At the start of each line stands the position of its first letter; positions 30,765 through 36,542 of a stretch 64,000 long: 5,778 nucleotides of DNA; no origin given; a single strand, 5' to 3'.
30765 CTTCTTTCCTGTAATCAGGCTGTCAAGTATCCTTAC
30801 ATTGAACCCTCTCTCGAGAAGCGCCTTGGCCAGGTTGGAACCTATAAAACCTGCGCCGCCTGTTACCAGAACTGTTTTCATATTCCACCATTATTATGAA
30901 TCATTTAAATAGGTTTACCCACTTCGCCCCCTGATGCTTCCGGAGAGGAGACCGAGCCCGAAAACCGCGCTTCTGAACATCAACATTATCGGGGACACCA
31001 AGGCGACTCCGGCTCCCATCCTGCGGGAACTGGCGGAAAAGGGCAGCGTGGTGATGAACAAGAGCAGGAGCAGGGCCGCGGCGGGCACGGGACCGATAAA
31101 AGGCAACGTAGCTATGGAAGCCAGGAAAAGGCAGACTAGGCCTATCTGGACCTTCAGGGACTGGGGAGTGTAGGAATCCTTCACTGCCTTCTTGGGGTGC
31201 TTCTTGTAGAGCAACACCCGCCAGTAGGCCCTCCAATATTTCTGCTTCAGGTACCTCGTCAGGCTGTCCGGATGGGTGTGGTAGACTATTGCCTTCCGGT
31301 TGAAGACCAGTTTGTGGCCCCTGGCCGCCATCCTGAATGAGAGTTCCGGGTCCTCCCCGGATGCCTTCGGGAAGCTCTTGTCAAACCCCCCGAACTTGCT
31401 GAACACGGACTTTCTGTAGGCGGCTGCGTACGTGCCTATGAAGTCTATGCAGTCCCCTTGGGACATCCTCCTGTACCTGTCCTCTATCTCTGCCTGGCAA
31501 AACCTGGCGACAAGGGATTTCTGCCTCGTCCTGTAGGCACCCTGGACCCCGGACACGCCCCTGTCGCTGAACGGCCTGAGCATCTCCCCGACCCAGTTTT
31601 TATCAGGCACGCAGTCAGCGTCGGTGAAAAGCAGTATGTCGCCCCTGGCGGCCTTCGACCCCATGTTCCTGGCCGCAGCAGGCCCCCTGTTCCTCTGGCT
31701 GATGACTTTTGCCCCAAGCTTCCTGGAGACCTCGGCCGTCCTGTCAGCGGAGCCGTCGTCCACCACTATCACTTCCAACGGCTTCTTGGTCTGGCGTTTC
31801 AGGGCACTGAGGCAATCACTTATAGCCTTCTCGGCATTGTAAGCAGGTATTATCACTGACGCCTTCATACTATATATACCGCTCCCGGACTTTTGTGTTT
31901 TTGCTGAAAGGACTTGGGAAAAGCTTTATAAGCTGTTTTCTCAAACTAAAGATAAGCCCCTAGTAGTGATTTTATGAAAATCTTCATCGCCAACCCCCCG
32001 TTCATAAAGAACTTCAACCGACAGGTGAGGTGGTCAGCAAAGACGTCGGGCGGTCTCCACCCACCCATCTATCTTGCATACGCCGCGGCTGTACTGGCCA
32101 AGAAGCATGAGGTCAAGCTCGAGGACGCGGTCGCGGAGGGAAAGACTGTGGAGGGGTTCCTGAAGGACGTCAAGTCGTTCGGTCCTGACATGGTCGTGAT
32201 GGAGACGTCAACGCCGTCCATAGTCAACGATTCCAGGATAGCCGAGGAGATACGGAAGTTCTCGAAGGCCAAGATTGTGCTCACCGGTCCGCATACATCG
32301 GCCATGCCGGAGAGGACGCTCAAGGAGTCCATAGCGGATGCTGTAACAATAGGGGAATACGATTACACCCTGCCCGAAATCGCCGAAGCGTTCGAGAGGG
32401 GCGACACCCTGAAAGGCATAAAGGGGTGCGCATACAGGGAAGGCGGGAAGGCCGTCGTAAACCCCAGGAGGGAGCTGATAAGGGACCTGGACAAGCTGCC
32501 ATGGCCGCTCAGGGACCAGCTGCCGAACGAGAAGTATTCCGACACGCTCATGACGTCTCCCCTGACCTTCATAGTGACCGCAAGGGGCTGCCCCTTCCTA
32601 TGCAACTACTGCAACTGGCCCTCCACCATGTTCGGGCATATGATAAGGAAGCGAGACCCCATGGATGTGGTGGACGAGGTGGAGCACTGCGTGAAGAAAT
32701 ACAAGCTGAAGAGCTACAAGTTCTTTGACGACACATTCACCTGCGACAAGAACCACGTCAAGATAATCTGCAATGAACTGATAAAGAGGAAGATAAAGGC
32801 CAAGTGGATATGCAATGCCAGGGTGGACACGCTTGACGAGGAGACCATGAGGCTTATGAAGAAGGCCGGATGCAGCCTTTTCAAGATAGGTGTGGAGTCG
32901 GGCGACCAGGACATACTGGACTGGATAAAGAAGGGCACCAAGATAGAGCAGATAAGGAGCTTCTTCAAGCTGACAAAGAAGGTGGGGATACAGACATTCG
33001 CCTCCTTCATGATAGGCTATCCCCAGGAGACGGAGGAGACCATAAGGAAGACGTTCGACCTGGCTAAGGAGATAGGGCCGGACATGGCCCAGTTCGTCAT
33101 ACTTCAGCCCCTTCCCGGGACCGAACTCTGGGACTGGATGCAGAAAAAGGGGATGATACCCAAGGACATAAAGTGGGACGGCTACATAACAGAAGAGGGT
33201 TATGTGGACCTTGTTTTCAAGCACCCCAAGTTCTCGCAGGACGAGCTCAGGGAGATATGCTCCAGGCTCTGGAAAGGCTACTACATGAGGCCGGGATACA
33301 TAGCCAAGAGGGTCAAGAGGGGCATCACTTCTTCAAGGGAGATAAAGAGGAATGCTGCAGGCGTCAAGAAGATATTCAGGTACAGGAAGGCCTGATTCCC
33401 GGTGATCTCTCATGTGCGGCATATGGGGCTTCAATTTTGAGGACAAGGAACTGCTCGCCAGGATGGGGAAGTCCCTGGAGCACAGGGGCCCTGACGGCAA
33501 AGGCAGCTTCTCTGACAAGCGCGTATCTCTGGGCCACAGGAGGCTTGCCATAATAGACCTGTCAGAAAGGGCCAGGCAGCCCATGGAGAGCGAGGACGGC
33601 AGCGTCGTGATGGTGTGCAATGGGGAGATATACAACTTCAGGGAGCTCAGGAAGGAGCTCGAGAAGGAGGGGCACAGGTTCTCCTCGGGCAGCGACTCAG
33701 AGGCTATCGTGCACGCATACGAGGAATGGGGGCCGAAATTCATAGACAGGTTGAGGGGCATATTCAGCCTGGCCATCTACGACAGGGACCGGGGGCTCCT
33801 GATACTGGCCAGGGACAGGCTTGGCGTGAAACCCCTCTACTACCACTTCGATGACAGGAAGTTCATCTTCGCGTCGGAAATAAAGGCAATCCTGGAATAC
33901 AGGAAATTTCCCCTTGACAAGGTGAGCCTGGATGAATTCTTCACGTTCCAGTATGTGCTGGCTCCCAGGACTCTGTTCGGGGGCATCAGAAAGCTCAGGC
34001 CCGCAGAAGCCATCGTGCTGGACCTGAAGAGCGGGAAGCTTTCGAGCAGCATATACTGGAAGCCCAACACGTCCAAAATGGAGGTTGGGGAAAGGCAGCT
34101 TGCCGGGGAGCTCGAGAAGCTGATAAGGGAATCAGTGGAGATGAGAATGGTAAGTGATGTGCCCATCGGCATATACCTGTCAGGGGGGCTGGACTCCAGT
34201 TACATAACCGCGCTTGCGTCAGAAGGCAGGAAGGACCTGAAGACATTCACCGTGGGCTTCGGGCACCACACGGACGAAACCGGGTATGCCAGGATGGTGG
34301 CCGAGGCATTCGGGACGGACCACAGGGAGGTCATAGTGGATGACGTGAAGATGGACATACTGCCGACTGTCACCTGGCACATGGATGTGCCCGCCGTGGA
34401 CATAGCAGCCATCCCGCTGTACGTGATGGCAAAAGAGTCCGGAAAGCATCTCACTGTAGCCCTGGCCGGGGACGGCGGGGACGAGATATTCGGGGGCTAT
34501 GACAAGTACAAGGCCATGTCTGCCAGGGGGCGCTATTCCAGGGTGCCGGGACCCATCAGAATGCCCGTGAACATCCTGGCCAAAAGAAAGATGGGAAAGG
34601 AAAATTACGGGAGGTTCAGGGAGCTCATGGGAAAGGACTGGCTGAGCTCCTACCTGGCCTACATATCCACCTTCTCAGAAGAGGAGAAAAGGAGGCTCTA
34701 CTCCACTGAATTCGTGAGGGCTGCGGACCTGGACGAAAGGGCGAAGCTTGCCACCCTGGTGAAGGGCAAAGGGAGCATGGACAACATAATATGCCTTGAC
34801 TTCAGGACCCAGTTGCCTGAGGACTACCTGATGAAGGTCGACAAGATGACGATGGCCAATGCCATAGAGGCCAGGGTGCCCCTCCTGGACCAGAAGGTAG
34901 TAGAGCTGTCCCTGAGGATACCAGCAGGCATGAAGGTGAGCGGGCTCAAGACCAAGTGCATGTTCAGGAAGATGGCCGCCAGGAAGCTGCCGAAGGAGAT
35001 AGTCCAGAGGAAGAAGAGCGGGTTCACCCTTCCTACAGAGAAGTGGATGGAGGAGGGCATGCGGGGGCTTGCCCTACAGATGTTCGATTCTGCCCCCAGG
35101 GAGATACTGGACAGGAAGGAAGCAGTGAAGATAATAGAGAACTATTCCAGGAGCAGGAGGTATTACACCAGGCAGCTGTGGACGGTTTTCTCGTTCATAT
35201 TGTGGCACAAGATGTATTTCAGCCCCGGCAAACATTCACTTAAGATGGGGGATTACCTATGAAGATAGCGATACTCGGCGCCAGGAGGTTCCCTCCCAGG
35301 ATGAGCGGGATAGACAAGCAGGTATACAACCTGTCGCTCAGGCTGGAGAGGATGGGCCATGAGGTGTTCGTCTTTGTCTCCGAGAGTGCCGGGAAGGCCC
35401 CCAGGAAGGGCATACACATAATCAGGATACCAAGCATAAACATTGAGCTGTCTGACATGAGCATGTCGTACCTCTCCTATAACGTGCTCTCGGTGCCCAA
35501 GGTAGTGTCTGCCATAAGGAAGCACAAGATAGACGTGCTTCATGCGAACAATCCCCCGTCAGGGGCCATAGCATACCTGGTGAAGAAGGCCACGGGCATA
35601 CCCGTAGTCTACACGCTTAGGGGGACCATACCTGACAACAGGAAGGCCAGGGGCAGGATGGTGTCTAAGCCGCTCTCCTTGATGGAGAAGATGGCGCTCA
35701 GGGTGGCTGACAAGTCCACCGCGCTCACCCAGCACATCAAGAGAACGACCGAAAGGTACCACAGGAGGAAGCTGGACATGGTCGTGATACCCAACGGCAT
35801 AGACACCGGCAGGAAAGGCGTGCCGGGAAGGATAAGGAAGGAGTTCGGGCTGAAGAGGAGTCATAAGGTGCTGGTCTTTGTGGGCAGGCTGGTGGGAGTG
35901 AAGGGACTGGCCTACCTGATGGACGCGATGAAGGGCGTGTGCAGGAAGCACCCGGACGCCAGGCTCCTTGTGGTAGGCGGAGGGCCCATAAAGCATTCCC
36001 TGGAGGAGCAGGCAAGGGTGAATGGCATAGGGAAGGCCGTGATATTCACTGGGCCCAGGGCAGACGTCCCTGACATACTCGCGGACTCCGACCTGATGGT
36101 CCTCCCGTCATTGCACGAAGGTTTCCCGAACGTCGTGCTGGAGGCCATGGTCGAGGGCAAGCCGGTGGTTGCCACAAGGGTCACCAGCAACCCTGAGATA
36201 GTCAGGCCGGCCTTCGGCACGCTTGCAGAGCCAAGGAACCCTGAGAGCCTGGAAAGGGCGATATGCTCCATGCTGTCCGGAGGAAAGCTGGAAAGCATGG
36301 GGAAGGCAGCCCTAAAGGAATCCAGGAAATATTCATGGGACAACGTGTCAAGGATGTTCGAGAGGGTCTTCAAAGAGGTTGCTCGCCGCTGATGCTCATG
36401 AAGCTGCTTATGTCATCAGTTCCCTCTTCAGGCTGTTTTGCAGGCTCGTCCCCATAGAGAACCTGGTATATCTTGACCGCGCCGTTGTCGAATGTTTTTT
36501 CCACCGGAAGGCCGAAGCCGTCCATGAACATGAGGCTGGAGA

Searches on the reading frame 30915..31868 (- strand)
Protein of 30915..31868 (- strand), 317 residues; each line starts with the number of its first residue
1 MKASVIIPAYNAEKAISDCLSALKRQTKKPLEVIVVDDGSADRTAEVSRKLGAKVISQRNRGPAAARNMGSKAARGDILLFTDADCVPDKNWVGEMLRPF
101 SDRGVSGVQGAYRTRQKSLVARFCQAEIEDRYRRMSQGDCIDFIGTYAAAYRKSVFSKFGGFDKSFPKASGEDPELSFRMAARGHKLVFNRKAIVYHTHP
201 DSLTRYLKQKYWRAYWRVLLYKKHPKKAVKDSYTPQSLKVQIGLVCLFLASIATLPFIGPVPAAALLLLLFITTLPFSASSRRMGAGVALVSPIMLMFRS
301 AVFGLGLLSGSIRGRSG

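Call 10: search_protein_families(library=pfam, proteins=[window:30915-31868:-])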
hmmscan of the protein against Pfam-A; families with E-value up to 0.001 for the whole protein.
window:30915-31868:- (317 aa): 5 families
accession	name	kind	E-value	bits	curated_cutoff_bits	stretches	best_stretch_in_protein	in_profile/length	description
PF00535.33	Glycos_transf_2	-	6.4e-36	124.3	23.3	1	4-158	1-166/168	Glycosyl transferase family 2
PF13641.12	Glyco_tranf_2_3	-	2.1e-23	84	27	1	4-210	4-224/230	Glycosyltransferase like family 2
PF10111.15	Glyco_tranf_2_2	-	1.8e-17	64.2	27.3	1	4-88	1-94/276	Glycosyltransferase like family 2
PF13632.12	Glyco_trans_2_3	-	8.6e-11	42.5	27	1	79-271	2-191/198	Glycosyl transferase family group 2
PF13506.12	Glyco_transf_21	-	1.6e-08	34.7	21.7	1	71-206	26-161/174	Glycosyl transferase family 21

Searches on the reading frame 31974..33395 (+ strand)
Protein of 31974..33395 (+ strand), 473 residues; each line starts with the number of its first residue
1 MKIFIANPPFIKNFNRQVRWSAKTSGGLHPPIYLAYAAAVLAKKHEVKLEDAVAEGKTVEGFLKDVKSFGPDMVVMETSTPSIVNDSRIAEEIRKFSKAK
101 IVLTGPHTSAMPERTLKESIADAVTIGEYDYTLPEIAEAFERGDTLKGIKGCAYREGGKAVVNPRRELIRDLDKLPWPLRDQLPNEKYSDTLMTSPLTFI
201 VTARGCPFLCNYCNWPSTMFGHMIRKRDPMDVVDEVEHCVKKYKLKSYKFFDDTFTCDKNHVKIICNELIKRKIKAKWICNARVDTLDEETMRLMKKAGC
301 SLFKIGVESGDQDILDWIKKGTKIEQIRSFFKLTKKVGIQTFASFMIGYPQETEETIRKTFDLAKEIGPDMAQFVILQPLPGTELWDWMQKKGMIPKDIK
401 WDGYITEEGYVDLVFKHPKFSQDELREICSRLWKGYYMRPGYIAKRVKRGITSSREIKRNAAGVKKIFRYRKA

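Call 10: search_protein_families(library=pfam, proteins=[window:31974-33395:+])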
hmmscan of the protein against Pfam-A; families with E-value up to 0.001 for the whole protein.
window:31974-33395:+ (473 aa): 3 families
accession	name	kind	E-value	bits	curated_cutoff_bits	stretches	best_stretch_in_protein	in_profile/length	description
PF04055.27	Radical_SAM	-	3.6e-24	86.2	29.5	1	200-364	1-166/166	Radical SAM superfamily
PF02310.24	B12-binding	-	1.7e-14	54.2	32.1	1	24-136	7-120/121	B12 binding domain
PF25437.1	BRWD1_N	-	0.00024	21.7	27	1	385-433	38-86/90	BRWD1-like, N-terminal domain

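Call 40: search_protein_families(library=ncbifam, proteins=[window:31974-33395:+], max_evalue=0.01)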
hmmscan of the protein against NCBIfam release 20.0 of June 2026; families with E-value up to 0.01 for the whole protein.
window:31974-33395:+ (473 aa): 39 families (the best 25 are shown)
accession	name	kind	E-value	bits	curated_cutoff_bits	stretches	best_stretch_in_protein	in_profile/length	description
TIGR03471.1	HpnJ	equivalog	2.2e-96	323.6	577.6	1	5-472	5-468/472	hopanoid biosynthesis associated radical SAM protein HpnJ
TIGR02026.1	BchE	equivalog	8.7e-57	193.1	481.35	1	28-438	19-429/497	magnesium-protoporphyrin IX monomethyl ester anaerobic oxidative cyclase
NF050148.1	rSAM_ApyD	equivalog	3.6e-47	161.1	750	1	60-445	64-438/645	RiPP biosynthesis radical SAM protein ApyD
TIGR04479.1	bcpD_PhpK_rSAM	subfamily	4.3e-43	147.4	600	1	87-372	128-414/504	PhpK family radical SAM P-methyltransferase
TIGR04072.2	rSAM_ladder_B12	equivalog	7.4e-42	143.5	360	1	37-398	25-381/443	lipid biosynthesis B12-binding/radical SAM protein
NF033070.1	rSAM_AprD4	equivalog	1.3e-37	129.7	500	1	28-398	39-399/456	AprD4 family radical SAM diol-dehydratase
TIGR04385.1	B12_rSAM_cofa1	equivalog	1.1e-36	127.1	450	1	96-367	96-364/438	B12 lower ligand biosynthesis radical SAM protein BzaD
TIGR04014.1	B12_SAM_MJ_0865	equivalog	2e-36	125.7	360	1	64-389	32-358/434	methyl-coenzyme M reductase glutamine C-methyltransferase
TIGR04013.1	B12_SAM_MJ_1487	hypoth_equivalog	3.4e-33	115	251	1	38-389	13-357/382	TIGR04013 family B12-binding domain/radical SAM domain-containing protein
NF038361.1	rSAM_Sden_1168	equivalog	1.8e-32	112.6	575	1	81-395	152-479/560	Sden_1168 family B12-binding radical SAM P-methyltransferase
TIGR04367.1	HpnR_B12_rSAM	equivalog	2e-28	99.2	650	1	36-389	28-373/490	hopanoid C-3 methylase HpnR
TIGR04295.1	B12_rSAM_oligo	hypoth_equivalog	5.5e-28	97.8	400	1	29-403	23-395/422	TIGR04295 family B12-binding domain-containing radical SAM protein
TIGR03975.1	rSAM_ocin_1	subfamily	6.1e-23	81.2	281.85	1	57-363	115-426/606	RiPP maturation radical SAM C-methyltransferase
NF033712.0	B12_rSAM_KedN5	subfamily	6.5e-20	70.9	700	1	70-395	62-397/624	KedN5 family methylcobalamin-dependent radical SAM C-methyltransferase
NF040542.1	rSAM_RCCLKC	equivalog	2.8e-19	69.6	450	1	26-355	9-338/423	arsinothricin biosynthesis radical SAM protein ArsL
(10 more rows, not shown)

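Call 41: search_solved_structures(query=window:31974-33395:+, max_evalue=0.01)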
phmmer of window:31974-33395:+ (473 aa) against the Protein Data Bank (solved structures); distinct sequences matched with E-value up to 0.01: 12.
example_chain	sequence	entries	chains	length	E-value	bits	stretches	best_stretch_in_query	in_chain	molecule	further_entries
6fd2_B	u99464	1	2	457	9.2e-30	106.8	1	160-395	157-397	Putative apramycin biosynthetic oxidoreductase 4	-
9ccb_A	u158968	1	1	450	3e-17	65.5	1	69-393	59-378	Radical SAM core domain-containing protein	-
6wte_A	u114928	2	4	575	2.7e-09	39.3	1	197-367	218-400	B12-binding domain-containing protein | Tryptophan-C2-methyltransferase containing B12-binding domain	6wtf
7kdx_A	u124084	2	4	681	6.6e-09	38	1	83-363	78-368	Methyltransferase TokK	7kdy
9n1b_A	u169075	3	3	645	2.5e-08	36.1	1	99-359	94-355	Radical SAM protein | Radical SAM enzyme CysS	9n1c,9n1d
4jc0_A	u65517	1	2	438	2.9e-05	26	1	192-384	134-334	Ribosomal protein S12 methylthiotransferase RimO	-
2qgq_A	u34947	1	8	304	3.1e-05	25.9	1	196-384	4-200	Protein TM_1862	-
6ia8_A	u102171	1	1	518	5.2e-05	25.1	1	267-393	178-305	Histone acetyltransferase, ELP3 family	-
6iad_A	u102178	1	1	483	5.7e-05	25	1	267-393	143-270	Histone acetyltransferase, ELP3 family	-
6iaz_A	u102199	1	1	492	5.9e-05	25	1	267-393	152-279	Histone acetyltransferase, ELP3 family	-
5ul2_A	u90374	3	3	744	6.8e-05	24.8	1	94-347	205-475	OxsB protein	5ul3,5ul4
7mjz_A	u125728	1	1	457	0.0074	18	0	199-389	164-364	tRNA-2-methylthio-N(6)-dimethylallyladenosine synthase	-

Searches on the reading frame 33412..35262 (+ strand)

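Call 10: search_protein_families(library=pfam, proteins=[window:33412-35262:+])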
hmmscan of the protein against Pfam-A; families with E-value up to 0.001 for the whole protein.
window:33412-35262:+ (616 aa): 3 families
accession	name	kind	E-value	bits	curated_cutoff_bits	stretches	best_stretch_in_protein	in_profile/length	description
PF00733.27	Asn_synthase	-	9.8e-91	305.5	21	1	233-600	1-354/354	Asparagine synthase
PF13537.11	GATase_7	-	8e-47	158.7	25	1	42-161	1-122/123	Glutamine amidotransferase domain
PF13522.11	GATase_6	-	8.1e-45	152.5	27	1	27-156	1-130/130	Glutamine amidotransferase domain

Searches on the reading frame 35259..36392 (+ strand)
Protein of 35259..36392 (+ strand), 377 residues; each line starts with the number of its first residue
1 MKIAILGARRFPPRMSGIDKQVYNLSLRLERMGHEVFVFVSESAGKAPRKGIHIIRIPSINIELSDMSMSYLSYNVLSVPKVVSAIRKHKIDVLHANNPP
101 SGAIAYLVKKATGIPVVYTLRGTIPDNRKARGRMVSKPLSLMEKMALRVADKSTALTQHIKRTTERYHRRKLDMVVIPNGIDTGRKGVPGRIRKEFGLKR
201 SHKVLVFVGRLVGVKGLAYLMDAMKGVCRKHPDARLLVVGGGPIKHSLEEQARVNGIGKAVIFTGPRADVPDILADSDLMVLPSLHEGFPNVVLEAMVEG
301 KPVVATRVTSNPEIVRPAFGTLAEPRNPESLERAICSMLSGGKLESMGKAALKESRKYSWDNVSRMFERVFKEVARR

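Call 10: search_protein_families(library=pfam, proteins=[window:35259-36392:+])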
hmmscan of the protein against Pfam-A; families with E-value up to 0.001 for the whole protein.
window:35259-36392:+ (377 aa): 6 families
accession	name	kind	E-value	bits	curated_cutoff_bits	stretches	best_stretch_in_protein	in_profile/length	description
PF13692.12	Glyco_trans_1_4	-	1.3e-37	129.6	27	1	203-340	2-141/142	Glycosyl transferases group 1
PF00534.26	Glycos_transf_1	-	3.8e-37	127.9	26.4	1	192-351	5-169/172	Glycosyl transferases group 1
PF13439.12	Glyco_transf_4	-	8.9e-27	94.6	28.5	1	16-185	2-170/170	Glycosyltransferase Family 4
PF13579.12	Glyco_trans_4_4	-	9.3e-19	68.7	29.7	1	17-180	2-158/158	Glycosyl transferase 4-like domain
PF20706.3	GT4-conflict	-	2.3e-12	47.1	26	1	156-307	157-312/385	Family 4 Glycosyltransferase in conflict systems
PF13477.12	Glyco_trans_4_2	-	4.2e-06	27.4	23.4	1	27-148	18-130/139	Glycosyl transferase 4-like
